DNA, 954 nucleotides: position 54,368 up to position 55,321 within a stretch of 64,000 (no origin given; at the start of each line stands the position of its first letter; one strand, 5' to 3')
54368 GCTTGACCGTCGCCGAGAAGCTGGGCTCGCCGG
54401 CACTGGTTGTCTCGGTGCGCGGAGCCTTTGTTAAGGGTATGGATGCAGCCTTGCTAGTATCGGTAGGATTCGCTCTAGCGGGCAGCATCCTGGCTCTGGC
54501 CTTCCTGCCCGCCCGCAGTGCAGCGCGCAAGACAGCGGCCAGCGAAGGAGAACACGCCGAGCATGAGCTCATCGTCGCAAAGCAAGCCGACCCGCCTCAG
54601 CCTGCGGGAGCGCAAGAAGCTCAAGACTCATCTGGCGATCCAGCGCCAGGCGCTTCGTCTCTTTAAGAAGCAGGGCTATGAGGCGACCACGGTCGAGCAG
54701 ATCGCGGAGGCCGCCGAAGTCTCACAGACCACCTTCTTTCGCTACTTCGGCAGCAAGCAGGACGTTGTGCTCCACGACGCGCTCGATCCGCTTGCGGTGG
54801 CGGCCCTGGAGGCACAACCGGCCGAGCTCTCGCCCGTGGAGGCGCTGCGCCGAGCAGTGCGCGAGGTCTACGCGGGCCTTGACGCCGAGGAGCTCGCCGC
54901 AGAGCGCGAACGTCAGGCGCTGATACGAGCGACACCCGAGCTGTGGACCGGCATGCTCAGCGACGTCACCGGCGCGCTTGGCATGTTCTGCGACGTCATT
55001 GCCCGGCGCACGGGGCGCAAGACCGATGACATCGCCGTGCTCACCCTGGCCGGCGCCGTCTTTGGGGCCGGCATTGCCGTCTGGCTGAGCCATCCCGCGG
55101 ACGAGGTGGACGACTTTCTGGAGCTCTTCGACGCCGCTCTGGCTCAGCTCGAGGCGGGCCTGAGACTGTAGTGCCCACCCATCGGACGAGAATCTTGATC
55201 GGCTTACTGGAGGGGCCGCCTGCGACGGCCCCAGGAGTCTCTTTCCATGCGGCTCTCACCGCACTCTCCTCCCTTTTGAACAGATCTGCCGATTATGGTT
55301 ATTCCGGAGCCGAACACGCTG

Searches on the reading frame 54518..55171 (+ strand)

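Call 48: search_protein_families(library=pfam, proteins=[window:54518-55171:+], max_evalue=0.001)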
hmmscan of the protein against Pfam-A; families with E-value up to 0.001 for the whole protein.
window:54518-55171:+ (217 aa): 3 families
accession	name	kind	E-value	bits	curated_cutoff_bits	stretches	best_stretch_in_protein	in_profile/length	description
PF17754.6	TetR_C_14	-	1.3e-18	67.3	22.7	1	105-215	2-111/112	MftR C-terminal domain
PF00440.29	TetR_N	-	3.2e-16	59.3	24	1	44-85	4-45/47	Bacterial regulatory proteins, tetR family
PF13022.12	HTH_Tnp_1_2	-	0.00072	20.1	27.9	0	39-84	9-53/122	Helix-turn-helix of insertion element transposase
